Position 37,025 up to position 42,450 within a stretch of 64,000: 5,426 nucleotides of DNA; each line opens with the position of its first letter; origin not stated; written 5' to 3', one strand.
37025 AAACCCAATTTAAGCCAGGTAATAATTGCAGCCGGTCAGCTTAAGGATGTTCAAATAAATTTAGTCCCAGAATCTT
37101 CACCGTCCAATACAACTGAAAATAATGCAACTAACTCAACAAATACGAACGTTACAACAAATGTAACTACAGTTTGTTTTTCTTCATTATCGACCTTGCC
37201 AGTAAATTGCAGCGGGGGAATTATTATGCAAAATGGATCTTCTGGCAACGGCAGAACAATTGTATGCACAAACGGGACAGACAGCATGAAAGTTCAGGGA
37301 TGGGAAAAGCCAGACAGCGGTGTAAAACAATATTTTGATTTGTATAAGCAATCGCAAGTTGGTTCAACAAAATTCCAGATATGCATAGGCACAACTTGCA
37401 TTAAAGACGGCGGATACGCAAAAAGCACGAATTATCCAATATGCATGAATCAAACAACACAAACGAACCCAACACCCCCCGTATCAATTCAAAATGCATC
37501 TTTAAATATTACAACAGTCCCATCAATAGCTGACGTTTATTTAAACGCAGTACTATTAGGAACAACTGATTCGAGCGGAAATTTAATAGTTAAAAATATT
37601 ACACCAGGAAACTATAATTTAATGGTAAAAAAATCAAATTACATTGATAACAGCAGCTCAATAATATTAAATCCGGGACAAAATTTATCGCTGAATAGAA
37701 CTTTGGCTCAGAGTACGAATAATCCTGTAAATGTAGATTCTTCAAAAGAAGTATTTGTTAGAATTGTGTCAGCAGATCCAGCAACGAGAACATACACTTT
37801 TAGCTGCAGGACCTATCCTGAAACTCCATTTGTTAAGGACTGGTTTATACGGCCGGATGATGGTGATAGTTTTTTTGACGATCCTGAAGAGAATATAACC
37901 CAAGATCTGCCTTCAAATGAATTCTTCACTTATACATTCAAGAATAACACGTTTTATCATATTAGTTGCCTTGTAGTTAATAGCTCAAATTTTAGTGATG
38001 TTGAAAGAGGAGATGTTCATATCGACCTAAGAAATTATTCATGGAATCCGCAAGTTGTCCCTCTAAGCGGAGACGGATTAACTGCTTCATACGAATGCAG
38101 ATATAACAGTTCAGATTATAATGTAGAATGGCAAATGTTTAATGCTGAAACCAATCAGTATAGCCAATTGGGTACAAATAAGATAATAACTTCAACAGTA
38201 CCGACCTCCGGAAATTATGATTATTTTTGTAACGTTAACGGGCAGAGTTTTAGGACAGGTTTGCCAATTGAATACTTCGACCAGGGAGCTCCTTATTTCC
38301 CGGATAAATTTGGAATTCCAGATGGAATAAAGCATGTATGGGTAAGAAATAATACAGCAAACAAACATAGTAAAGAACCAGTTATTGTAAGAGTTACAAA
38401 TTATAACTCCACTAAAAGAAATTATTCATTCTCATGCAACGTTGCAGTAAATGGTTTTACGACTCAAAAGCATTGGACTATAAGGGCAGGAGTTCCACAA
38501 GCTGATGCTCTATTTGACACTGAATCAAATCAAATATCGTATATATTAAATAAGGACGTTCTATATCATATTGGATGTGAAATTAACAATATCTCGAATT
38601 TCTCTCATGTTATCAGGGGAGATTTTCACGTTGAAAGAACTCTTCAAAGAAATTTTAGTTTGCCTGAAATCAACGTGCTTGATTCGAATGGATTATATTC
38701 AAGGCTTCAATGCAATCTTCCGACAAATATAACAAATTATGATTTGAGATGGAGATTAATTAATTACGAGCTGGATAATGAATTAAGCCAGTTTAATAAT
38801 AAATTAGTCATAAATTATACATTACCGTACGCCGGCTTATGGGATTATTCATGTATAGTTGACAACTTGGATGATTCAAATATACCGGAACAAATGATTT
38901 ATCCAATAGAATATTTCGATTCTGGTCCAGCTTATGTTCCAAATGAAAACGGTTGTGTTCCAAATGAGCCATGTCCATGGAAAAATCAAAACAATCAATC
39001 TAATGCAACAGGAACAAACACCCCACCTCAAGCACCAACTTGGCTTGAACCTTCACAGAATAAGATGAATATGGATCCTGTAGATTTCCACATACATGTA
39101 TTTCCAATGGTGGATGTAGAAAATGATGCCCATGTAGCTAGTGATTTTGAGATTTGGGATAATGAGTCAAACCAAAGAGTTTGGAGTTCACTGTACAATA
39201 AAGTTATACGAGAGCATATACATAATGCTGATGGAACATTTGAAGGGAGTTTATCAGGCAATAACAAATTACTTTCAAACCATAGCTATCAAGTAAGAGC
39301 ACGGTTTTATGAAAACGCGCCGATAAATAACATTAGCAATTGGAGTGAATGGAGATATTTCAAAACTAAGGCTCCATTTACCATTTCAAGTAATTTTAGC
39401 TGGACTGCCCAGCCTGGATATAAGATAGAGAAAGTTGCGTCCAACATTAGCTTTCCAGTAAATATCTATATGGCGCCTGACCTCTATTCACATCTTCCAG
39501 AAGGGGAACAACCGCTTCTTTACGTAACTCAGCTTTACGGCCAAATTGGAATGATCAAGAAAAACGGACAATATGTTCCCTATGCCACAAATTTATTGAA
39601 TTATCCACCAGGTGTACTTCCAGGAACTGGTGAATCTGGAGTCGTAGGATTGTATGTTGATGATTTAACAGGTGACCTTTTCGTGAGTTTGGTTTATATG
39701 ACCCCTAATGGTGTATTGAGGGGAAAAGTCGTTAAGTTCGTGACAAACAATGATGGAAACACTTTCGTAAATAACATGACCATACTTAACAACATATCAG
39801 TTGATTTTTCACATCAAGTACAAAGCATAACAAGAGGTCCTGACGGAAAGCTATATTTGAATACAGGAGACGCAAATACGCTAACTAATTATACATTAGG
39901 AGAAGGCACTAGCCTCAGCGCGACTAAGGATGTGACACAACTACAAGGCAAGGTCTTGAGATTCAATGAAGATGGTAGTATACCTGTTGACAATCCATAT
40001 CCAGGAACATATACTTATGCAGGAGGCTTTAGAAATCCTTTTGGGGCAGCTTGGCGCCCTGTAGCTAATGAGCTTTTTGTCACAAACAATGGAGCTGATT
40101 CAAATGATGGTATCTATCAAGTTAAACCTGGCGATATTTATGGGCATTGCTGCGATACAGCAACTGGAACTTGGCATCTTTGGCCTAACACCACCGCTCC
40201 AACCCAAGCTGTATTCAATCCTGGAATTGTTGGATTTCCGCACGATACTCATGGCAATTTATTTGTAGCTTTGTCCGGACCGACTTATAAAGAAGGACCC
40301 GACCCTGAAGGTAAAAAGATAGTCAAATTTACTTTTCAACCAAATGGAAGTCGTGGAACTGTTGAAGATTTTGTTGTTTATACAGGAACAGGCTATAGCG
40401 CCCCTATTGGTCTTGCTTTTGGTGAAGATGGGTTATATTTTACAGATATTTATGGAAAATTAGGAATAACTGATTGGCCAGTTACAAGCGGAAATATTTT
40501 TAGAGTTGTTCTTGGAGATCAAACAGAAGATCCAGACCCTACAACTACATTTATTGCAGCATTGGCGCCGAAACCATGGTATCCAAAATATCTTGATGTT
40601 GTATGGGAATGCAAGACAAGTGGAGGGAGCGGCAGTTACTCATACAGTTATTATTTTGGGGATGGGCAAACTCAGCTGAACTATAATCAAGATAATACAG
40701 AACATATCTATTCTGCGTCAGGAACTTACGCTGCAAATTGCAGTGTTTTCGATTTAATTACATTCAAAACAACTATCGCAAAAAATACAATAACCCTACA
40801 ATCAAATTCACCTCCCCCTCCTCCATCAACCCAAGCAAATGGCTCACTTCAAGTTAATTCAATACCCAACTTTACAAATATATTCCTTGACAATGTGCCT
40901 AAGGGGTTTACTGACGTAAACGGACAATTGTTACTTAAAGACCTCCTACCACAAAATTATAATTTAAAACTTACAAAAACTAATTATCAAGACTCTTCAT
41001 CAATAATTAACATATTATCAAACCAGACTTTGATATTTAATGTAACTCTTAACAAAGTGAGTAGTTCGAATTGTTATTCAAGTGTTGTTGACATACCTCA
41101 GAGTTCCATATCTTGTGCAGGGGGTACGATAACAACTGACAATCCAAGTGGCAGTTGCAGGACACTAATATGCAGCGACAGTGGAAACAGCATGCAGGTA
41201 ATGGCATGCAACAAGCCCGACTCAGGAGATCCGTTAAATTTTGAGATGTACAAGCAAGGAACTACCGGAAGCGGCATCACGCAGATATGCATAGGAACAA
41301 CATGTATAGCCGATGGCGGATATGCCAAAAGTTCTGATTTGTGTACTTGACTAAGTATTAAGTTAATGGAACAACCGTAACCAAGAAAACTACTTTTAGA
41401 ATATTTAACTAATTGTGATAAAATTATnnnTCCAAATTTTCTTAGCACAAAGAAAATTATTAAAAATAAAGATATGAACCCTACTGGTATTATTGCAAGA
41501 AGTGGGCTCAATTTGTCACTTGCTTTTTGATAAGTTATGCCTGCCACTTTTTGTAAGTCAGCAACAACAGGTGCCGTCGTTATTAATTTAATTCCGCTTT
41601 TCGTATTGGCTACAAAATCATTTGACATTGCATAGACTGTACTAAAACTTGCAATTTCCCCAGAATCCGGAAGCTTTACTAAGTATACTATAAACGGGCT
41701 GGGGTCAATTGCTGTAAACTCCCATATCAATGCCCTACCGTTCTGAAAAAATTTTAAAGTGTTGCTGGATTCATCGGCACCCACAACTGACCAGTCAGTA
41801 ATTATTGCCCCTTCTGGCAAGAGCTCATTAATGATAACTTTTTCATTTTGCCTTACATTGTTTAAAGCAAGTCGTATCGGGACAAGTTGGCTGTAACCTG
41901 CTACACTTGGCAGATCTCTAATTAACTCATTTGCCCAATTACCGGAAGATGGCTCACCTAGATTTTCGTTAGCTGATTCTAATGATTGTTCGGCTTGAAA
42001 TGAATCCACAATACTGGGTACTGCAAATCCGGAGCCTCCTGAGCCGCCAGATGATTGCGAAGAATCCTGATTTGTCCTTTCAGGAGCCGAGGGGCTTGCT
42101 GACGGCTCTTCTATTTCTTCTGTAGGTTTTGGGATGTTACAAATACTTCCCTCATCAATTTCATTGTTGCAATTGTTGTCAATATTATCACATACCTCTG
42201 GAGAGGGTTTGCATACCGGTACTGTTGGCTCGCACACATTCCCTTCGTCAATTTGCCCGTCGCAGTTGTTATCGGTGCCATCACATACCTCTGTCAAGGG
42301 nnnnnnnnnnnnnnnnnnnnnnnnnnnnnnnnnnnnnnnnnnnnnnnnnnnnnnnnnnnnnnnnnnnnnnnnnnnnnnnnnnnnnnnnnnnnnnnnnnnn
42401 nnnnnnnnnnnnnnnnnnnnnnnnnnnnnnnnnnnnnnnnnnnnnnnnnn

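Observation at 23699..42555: Unassigned 8-cysteine module of about 88 aa present six times in three secreted proteins, with pairwise Cys loss implying disulfide connectivity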

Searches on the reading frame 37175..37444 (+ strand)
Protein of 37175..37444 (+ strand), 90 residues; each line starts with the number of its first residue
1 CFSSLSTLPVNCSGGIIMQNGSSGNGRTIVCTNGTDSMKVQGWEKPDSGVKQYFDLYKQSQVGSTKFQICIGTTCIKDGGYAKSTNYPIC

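Call 12: search_protein_families(library=pfam, proteins=[window:37175-37444:+], max_evalue=10)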
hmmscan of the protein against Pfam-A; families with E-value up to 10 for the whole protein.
window:37175-37444:+ (90 aa): 1 family
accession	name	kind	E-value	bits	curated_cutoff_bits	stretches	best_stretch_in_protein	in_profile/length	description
PF01257.25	2Fe-2S_thioredx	-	0.059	13.7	24.8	1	49-80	50-81/145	Thioredoxin-like [2Fe-2S] ferredoxin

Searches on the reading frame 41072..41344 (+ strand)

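Call 12: search_protein_families(library=pfam, proteins=[window:41072-41344:+], max_evalue=10)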
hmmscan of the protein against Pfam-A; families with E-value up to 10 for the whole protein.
window:41072-41344:+ (91 aa): 1 family
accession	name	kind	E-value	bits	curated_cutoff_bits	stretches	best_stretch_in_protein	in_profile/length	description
PF15430.11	SVWC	-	0.038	14.7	27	1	23-59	15-50/66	Single domain von Willebrand factor type C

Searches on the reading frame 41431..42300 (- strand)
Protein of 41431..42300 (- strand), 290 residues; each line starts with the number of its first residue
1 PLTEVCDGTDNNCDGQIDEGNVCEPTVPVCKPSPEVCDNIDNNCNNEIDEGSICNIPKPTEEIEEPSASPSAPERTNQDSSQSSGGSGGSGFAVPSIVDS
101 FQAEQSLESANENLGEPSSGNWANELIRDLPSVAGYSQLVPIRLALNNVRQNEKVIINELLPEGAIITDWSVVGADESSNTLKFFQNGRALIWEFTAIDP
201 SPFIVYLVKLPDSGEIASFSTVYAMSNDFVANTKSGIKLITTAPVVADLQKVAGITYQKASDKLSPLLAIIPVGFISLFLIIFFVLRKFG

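Call 58: search_protein_families(library=pfam, proteins=[window:41431-42300:-], max_evalue=1)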
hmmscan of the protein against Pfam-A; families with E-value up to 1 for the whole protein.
window:41431-42300:- (290 aa): 1 family
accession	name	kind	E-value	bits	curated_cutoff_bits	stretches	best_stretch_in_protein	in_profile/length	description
PF11617.13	Cu-binding_MopE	-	2.3e-09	37.8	27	2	3-19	14-30/30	Putative metal-binding motif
